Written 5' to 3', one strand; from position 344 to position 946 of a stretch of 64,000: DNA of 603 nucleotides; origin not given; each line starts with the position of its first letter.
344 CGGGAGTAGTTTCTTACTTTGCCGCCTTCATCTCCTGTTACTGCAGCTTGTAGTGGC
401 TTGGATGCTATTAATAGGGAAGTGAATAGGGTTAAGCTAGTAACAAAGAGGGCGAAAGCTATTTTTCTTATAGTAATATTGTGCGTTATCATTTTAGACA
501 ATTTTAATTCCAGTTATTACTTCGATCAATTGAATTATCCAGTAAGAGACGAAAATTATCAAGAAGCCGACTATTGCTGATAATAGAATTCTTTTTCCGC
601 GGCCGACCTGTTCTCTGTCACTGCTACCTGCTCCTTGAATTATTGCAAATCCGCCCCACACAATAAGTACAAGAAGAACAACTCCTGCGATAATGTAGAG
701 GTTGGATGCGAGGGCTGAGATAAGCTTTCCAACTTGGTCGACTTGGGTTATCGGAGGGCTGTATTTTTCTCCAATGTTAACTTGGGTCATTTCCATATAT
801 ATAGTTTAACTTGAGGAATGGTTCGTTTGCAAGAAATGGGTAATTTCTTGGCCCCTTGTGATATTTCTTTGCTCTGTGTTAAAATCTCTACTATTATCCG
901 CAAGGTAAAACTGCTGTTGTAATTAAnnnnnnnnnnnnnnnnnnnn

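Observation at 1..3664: Two paralogous loci pairing a T4SS-pilin-like small protein with a large Cys-rich secreted protein that ends in the same pilin domain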

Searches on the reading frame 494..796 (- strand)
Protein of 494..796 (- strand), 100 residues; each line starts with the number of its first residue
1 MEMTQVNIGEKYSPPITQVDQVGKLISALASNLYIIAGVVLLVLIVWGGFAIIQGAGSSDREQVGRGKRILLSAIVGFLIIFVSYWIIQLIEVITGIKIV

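Call 5: search_protein_families(library=pfam, proteins=[window:494-796:-], max_evalue=1)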
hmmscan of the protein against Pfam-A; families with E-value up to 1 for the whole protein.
window:494-796:- (100 aa): 4 families
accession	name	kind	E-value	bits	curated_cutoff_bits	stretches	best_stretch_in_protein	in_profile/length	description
PF18895.5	T4SS_pilin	-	9.7e-08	32.4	26.6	1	19-89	2-69/71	Type IV secretion system pilin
PF01127.27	Sdh_cyt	-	0.0058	17.2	25.8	1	16-98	7-89/122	Succinate dehydrogenase/Fumarate reductase transmembrane subunit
PF06143.16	Baculo_11_kDa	-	0.078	13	28.4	1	1-46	1-50/84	Baculovirus 11 kDa family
PF13190.11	PDGLE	-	0.14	12.4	27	0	28-54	75-101/102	PDGLE domain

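Call 6: search_protein_families(library=ncbifam, proteins=[window:494-796:-], max_evalue=1)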
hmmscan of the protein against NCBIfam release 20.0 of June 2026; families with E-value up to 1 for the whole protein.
window:494-796:- (100 aa): 3 families
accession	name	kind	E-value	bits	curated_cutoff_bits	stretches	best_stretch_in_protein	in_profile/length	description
NF045849.1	ICE_MMCAP2_0565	equivalog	5.1e-05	22.9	40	1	20-93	7-78/80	Mbov_0395 family pilin-like conjugal transfer protein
NF002923.0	PRK03557.1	equivalog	0.017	14.4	408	1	26-89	86-143/313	CDF family zinc transporter ZitB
TIGR03943.1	TIGR03943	equivalog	0.15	11.4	88.8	1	21-84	4-67/221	TIGR03943 family putative permease subunit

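Call 11: find_encoding_contigs(protein=window:494-796:-, flank=10000, max_places=6)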
Protein window:494-796:- (100 aa): 2 contigs read that carry it; 2 places shown.
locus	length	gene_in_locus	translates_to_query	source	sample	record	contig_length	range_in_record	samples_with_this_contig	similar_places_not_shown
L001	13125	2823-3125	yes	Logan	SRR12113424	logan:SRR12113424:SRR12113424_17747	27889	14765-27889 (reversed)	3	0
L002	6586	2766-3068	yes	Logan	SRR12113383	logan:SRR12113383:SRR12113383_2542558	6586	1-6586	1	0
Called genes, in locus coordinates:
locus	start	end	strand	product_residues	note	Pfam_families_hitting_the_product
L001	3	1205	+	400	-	?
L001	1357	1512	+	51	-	PF18895:T4SS_pilin (weak)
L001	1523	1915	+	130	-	PF05635:23S_rRNA_IVP, PF22296:bAvd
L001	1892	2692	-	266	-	PF01255:Prenyltransf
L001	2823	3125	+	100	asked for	PF18895:T4SS_pilin (weak)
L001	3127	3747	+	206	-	-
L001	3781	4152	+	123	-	PF18895:T4SS_pilin (weak)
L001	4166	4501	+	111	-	PF18895:T4SS_pilin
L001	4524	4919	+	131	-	PF18895:T4SS_pilin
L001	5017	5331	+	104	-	PF18895:T4SS_pilin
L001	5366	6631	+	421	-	-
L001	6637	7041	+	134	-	-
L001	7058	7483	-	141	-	PF01934:HepT-like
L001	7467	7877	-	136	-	PF01909:NTP_transf_2 (weak), PF18765:Polbeta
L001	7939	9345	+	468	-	-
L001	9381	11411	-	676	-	-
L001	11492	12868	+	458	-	-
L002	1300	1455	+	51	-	PF18895:T4SS_pilin (weak)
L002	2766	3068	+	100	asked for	PF18895:T4SS_pilin (weak)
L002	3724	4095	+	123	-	PF18895:T4SS_pilin (weak)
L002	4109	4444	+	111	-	PF18895:T4SS_pilin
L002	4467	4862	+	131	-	PF18895:T4SS_pilin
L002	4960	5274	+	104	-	PF18895:T4SS_pilin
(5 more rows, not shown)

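Call 15: search_protein_families(library=pfam, proteins=[L001:3127-3747:+, L001:3781-4152:+, L001:4166-4501:+, L001:4515-4919:+, L001:5017-5331:+, L001:5366-6631:+, L001:6637-7041:+, L001:7939-9345:+, L001:9381-11411:-, L001:11492-12868:+], max_evalue=1)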
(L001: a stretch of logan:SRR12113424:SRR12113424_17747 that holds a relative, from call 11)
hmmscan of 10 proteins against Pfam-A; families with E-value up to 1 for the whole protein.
L001:3127-3747:+ (206 aa): 2 families
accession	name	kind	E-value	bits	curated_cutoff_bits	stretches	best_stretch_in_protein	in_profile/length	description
PF18895.5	T4SS_pilin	-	0.00037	20.9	26.6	1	123-185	8-69/71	Type IV secretion system pilin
PF02308.21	MgtC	-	0.92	10.3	31.4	1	131-190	47-107/121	MgtC family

L001:3781-4152:+ (123 aa): 3 families
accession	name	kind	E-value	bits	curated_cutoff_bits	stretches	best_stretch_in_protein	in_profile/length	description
PF18895.5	T4SS_pilin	-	7.7e-06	26.3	26.6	1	34-100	10-71/71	Type IV secretion system pilin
PF10161.14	DDDD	-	0.031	14.5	27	1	24-50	28-53/76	Putative mitochondrial precursor protein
PF04956.18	TrbC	-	0.12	13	27.9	1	33-93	37-91/98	TrbC/VIRB2 pilin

L001:4166-4501:+ (111 aa): 6 families
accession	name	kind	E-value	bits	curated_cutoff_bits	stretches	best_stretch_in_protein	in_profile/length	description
PF18895.5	T4SS_pilin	-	1.2e-07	32.1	26.6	1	23-92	2-70/71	Type IV secretion system pilin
PF06570.16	DUF1129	-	0.0024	17.9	29.1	1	26-102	111-180/207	Protein of unknown function (DUF1129)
PF02674.22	Colicin_V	-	0.013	15.9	29.3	2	27-98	19-83/144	Colicin V production protein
PF09933.14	DUF2165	-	0.028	14.9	24.9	1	29-89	58-120/157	Predicted small integral membrane protein (DUF2165)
PF12725.13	DUF3810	-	0.2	11.4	28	1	23-90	13-78/311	Protein of unknown function (DUF3810)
PF13150.11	TraL_transposon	-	0.66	10.2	27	0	74-99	28-53/86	Conjugative transposon protein TraL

L001:4515-4919:+ (134 aa): 6 families
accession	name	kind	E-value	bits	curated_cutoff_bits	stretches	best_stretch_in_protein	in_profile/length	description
PF18895.5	T4SS_pilin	-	3.6e-09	37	26.6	1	47-114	5-71/71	Type IV secretion system pilin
PF04956.18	TrbC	-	0.008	16.8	27.9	1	10-114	12-98/98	TrbC/VIRB2 pilin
PF06664.17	WLS-like_TM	-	0.023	14.4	28.3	1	53-110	149-207/247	Wntless-like, transmembrane domain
PF01741.23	MscL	-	0.053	14.3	27.4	1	41-86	65-100/123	Large-conductance mechanosensitive channel, MscL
PF04277.18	OAD_gamma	-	0.42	11.8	27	0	59-95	12-48/76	Oxaloacetate decarboxylase, gamma chain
PF20664.2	DUF6814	-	0.74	10.5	25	1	3-60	2-55/71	Family of unknown function (DUF6814)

L001:5017-5331:+ (104 aa): 5 families
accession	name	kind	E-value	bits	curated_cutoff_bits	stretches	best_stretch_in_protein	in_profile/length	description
PF18895.5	T4SS_pilin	-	3.1e-10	40.4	26.6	1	26-87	10-70/71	Type IV secretion system pilin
PF03188.21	Cytochrom_B561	-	0.002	18.8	23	1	32-89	74-130/137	Eukaryotic cytochrome b561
PF19747.4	DUF6234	-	0.021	15.7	27.5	1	34-93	16-76/129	Family of unknown function (DUF6234)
PF01127.27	Sdh_cyt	-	0.066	13.7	25.8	1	29-87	22-80/122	Succinate dehydrogenase/Fumarate reductase transmembrane subunit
PF20990.2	DUF2207_C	-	0.61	10.2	33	1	25-94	137-191/247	Predicted membrane protein (DUF2207) C-terminal domain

L001:5366-6631:+ (421 aa): 0 families

L001:6637-7041:+ (134 aa): 2 families
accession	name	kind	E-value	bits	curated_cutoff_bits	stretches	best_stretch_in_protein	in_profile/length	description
PF10960.13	Holin_BhlA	-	0.18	12.3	22.6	1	23-51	13-42/70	BhlA holin family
PF03137.26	OATP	-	0.29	9.8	25.8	1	18-56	220-258/545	Organic Anion Transporter Polypeptide (OATP) family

L001:7939-9345:+ (468 aa): 0 families

L001:9381-11411:- (676 aa): 0 families

L001:11492-12868:+ (458 aa): 2 families
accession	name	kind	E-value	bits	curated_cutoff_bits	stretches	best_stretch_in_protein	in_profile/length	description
PF14316.11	DUF4381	-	0.0086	16.8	27.2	1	347-400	53-108/145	Domain of unknown function (DUF4381)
PF00226.36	DnaJ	-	0.24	12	27.8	1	411-440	13-43/63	DnaJ domain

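Call 40: search_solved_structures(query=L001:5366-6631:+, max_evalue=1, show_alignments=2)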
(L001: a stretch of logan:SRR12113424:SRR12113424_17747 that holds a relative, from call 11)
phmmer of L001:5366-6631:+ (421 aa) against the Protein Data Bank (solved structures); distinct sequences matched with E-value up to 1: 0.

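Call 41: search_solved_structures(query=L001:7939-9345:+, max_evalue=1, show_alignments=1)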
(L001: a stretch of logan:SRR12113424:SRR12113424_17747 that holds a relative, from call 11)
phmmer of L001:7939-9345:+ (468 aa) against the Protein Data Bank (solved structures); distinct sequences matched with E-value up to 1: 1.
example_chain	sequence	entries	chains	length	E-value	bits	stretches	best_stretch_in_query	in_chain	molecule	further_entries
6xp5_G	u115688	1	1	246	0.84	11.7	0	88-131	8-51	Mediator of RNA polymerase II transcription subunit 7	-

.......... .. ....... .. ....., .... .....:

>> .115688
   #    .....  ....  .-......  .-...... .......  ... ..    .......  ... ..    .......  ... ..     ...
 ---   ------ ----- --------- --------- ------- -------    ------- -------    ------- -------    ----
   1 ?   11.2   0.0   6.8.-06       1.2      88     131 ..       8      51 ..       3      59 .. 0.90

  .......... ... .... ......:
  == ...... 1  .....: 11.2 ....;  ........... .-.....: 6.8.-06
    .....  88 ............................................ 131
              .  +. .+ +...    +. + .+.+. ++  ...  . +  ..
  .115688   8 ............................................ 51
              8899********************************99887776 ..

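Call 60: search_solved_structures(query=A3, max_evalue=10, show_alignments=0)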
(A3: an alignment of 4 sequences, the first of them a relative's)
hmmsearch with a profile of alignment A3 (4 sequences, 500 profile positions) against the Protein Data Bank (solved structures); distinct sequences matched with E-value up to 10: 2.
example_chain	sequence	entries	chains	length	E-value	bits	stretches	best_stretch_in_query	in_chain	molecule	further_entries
4yah_X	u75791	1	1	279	0.76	11.7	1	80-124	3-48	D-methionine-binding lipoprotein MetQ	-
6xp5_G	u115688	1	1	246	1.5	10.7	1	118-161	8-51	Mediator of RNA polymerase II transcription subunit 7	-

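Call 62: find_homologous_proteins(query=L001:7939-9345:+, max_evalue=0.001)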
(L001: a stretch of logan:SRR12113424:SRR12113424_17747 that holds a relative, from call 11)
Query L001:7939-9345:+ (468 aa): 198 proteins with E <= 0.001 among 8000 candidates; the best 120 are listed.
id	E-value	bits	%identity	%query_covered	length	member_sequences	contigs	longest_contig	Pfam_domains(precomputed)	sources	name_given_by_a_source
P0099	1.7e-290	982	100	100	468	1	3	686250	-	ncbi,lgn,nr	ncbi:MAG: hypothetical protein HYU80_00540 [Candidatus Blackburnbacteria bacterium]|nr:hypothetical 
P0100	8.3e-152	524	57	96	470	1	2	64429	-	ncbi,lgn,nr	ncbi:MAG: hypothetical protein HYW33_00540 [Candidatus Blackburnbacteria bacterium]|nr:hypothetical 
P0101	2.2e-143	497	55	90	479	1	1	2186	-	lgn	-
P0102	3.0e-140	486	56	95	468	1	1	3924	-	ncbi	-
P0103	1.2e-139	484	63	49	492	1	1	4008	-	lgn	-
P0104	2.2e-136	474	53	96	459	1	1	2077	-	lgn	-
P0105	1.0e-133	465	52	97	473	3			-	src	-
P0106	1.3e-128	448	54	91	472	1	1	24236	-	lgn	-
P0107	2.2e-128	447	48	100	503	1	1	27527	-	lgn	-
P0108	6.5e-125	436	52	97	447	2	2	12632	-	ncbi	ncbi:MAG: hypothetical protein AAB599_03015, partial [Patescibacteria group bacterium]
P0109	3.0e-122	427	51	91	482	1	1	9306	-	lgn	-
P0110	7.8e-122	426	50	91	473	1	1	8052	-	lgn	-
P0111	3.9e-107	377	47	91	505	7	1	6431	-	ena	-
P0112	1.4e-106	375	49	92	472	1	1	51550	-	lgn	-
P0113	1.2e-105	372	46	91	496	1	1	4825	-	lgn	-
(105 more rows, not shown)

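Call 63: find_encoding_contigs(protein=P0099, flank=10000, max_places=1)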
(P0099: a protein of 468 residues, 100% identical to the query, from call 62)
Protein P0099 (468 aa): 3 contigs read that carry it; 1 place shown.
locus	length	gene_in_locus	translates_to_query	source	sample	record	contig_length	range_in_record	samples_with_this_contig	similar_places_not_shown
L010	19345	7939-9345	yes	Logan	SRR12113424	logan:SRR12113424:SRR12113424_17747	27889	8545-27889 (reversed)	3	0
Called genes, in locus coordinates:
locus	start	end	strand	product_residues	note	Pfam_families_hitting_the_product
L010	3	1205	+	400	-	?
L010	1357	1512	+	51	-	PF18895:T4SS_pilin (weak)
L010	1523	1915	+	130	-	PF05635:23S_rRNA_IVP, PF22296:bAvd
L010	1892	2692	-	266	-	PF01255:Prenyltransf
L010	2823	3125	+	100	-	PF18895:T4SS_pilin (weak)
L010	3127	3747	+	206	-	-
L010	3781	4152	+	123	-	PF18895:T4SS_pilin (weak)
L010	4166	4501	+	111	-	PF18895:T4SS_pilin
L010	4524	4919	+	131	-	PF18895:T4SS_pilin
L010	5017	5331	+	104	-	PF18895:T4SS_pilin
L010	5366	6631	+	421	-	-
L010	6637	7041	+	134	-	-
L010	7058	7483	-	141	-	PF01934:HepT-like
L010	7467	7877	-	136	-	PF01909:NTP_transf_2 (weak), PF18765:Polbeta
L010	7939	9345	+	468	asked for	-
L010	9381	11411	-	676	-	-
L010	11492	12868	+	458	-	-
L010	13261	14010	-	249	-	PF00072:Response_reg, PF00486:Trans_reg_C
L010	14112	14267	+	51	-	-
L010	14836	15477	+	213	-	PF09335:VTT_dom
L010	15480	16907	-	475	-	PF01547:SBP_bac_1, PF13416:SBP_bac_8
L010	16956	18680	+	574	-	PF12229:PG_binding_4, PF04294:VanW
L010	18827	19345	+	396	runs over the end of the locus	PF00814:TsaD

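Call 79: predict_structure(alignment_id=A4)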
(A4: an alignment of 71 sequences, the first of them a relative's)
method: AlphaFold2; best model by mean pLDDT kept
length: 468 residues; sequences in the alignment: 71
mean_pLDDT: 81.1   pTM: 0.65
mean pLDDT of the five models: 81.1, 81.0, 79.9, 78.1, 77.2
residues with pLDDT >= 90: 175; 70-90: 192; 50-70: 79; < 50: 22
segments of 3 or more residues with pLDDT < 50: 460-468
pLDDT, mean of each block of 10 residues (from residue 1): 73 84 59 70 73 79 88 88 88 73 68 54 68 95 97 95 92 92 97 96 93 78 85 87 75 72 80 81 79 89 95 96 96 93 97 96 89 76 80 92 96 79 59 61 58 50 41
secondary structure, 60 per line:
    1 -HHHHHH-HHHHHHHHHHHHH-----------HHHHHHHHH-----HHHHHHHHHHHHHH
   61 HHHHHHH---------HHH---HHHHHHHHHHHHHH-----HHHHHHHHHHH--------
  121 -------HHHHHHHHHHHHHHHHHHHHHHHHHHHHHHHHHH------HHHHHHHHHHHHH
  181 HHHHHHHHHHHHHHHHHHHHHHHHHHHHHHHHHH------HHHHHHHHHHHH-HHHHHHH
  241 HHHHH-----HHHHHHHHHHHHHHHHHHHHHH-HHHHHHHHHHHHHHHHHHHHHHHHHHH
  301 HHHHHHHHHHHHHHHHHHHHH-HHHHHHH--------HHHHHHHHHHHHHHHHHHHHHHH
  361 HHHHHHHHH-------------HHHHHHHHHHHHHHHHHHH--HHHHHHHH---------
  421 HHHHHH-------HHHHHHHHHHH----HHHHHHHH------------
elements in order: H2-7 H9-21 H33-41 H47-67 H83-96 H102-112 H128-161 H168-214 H221-232 H234-245 H251-272 H274-321 H323-329 H338-369 H383-401 H404-411 H421-426 H434-444 H449-456

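Call 83: fold_search(model_id=the predicted structure, library=pdb)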
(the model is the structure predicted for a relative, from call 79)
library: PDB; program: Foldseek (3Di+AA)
matches with E <= 10: 152; with E <= 0.001: 0
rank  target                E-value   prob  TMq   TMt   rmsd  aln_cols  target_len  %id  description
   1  7o3v_G                6.8e-03  1.00  0.23  0.37  14.2       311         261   18  Stalk complex structure (TrwJ/VirB5-TrwI/VirB6) from the fully-assembled R388 type IV secretion system determined by c (released 2022-06-22)
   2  8rtd_L                1.7e-02  1.00  0.28  0.41  11.5       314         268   17  Stalk-Arches-IMC structure from the fully-assembled R388 type IV secretion system determined by cryo-EM. (released 2024-06-19)
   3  7o3v_F                1.9e-02  1.00  0.29  0.45   8.8       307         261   16  Stalk complex structure (TrwJ/VirB5-TrwI/VirB6) from the fully-assembled R388 type IV secretion system determined by c (released 2022-06-22)
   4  8rt9_F                3.0e-02  1.00  0.29  0.43  11.3       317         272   17  Stalk complex full-length structure (TrwJ/VirB5-TrwI/VirB6) from the fully-assembled R388 type IV secretion system det (released 2024-06-19)
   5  7o3v_I                3.2e-01  0.98  0.24  0.50   8.4       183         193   19  Stalk complex structure (TrwJ/VirB5-TrwI/VirB6) from the fully-assembled R388 type IV secretion system determined by c (released 2022-06-22)
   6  3o1h_A                5.8e-01  0.30  0.18  0.27  26.2       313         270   10  Crystal Structure of the TorS sensor domain - TorT complex in the presence of TMAO (released 2011-12-21)
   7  7o3v_H                9.1e-01  0.72  0.21  0.45  12.8       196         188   19  Stalk complex structure (TrwJ/VirB5-TrwI/VirB6) from the fully-assembled R388 type IV secretion system determined by c (released 2022-06-22)
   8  9ngy_FP1              1.0e+00  0.20  0.18  0.12  24.7       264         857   16  In situ cryo-EM structure of protochannel (DotA-IcmX) of the Legionella Dot/Icm T4SS machine (released 2025-09-17)
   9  6xbw_c                1.1e+00  0.09  0.08  0.18  15.7       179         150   17  Cryo-EM structure of V-ATPase from bovine brain, state 1 (released 2020-08-19)
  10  6c6l_H                1.1e+00  0.08  0.08  0.17  13.6       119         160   18  Yeast Vacuolar ATPase Vo in lipid nanodisc (released 2018-03-21)
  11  7n6g_3O               1.3e+00  0.06  0.09  0.11  58.1       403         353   12  C1 of central pair (released 2022-05-18)
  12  7n6g_3P               1.3e+00  0.05  0.09  0.11  57.5       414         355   14  C1 of central pair (released 2022-05-18)
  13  6o7u_j                1.3e+00  0.08  0.08  0.18  14.5       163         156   16  Saccharomyces cerevisiae V-ATPase Stv1-VO (released 2019-04-03)
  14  9yfu_R                1.4e+00  0.06  0.09  0.12  34.8       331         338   12  Structure of GPR61 bound to inverse agonist compound 15 (released 2026-03-25)
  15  6o7u_g                1.6e+00  0.12  0.09  0.20  13.1       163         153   15  Saccharomyces cerevisiae V-ATPase Stv1-VO (released 2019-04-03)
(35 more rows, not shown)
